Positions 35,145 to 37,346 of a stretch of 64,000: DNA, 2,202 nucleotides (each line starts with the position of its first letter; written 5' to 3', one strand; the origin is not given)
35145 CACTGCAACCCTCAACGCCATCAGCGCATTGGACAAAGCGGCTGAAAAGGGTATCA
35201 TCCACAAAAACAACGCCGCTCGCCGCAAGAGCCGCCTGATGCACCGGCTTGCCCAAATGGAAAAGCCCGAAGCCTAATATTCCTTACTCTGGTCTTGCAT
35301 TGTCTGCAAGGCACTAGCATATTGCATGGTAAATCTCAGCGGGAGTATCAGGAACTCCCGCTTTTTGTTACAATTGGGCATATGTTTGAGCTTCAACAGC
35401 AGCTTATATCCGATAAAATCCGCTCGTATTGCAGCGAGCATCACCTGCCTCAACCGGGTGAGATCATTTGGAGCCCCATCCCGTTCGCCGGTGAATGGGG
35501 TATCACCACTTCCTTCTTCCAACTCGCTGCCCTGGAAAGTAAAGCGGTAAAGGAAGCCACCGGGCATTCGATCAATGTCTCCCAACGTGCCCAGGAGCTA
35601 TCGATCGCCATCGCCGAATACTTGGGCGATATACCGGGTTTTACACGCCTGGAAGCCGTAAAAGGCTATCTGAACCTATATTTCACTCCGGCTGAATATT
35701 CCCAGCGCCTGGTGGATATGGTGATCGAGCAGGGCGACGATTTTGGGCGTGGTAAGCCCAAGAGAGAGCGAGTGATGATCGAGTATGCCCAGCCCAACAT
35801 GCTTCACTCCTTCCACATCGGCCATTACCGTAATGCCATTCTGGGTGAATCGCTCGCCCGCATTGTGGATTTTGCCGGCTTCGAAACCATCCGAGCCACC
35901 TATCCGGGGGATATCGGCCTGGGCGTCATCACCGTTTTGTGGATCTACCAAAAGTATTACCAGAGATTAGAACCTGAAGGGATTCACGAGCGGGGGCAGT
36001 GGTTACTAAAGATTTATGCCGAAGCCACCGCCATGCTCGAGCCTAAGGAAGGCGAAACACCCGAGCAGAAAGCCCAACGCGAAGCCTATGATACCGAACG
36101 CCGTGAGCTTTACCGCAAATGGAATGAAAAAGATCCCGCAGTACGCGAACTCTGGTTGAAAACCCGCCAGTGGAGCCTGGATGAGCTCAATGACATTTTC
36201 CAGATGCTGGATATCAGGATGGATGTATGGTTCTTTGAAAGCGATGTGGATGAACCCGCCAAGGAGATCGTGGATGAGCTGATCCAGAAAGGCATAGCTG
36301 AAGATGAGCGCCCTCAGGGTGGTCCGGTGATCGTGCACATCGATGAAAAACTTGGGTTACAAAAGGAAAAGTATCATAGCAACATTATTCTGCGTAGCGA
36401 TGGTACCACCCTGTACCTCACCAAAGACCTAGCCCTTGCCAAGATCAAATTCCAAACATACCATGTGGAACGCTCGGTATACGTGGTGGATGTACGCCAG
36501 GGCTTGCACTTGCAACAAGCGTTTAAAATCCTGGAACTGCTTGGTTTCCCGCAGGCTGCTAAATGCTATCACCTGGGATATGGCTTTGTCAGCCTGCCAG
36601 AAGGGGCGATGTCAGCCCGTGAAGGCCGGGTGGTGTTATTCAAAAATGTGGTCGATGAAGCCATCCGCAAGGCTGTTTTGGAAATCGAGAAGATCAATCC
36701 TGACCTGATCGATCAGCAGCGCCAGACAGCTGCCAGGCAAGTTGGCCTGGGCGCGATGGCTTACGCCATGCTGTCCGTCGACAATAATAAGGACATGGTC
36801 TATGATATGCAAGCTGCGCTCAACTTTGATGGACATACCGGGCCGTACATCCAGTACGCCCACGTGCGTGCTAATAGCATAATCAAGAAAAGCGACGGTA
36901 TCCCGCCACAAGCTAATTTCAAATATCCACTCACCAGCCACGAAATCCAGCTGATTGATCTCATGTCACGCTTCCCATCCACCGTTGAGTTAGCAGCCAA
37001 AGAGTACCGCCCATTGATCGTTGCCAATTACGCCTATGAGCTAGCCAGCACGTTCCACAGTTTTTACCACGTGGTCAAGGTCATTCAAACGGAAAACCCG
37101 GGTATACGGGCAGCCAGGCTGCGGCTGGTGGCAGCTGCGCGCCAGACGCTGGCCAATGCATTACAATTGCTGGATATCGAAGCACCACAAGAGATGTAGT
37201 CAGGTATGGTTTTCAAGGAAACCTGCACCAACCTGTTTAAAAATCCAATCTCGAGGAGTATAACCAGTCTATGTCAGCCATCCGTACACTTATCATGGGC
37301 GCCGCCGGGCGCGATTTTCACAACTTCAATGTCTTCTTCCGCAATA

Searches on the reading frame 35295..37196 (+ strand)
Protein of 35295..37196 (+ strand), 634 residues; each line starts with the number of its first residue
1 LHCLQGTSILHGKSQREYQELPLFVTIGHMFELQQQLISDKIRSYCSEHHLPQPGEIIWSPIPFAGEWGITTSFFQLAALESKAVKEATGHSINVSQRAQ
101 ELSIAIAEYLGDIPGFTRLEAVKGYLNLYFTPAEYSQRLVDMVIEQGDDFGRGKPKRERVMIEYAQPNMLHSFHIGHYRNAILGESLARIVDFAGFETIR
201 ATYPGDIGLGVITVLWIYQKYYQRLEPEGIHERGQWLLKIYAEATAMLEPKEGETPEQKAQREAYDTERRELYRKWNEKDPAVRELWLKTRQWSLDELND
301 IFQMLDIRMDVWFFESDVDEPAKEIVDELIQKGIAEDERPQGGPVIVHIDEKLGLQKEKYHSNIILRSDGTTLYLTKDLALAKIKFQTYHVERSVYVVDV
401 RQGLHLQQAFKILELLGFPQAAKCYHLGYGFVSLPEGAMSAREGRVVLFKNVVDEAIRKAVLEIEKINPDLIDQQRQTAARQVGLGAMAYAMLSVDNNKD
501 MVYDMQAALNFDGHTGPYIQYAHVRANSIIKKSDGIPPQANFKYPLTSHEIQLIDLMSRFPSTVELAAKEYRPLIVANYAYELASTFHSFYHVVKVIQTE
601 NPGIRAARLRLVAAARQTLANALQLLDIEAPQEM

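Call 86: list_cluster_members(proteins=[window:35295-37196:+, window:54604-57156:+, window:41493-42869:+, window:115-1590:+])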
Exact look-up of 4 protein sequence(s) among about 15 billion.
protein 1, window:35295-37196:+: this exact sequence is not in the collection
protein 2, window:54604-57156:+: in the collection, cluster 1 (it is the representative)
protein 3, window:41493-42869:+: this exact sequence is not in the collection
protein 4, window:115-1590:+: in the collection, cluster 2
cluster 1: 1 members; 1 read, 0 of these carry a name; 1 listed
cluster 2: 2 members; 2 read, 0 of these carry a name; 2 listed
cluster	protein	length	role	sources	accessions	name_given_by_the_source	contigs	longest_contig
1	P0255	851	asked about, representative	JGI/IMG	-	-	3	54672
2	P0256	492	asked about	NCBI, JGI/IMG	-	-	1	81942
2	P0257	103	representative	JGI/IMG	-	-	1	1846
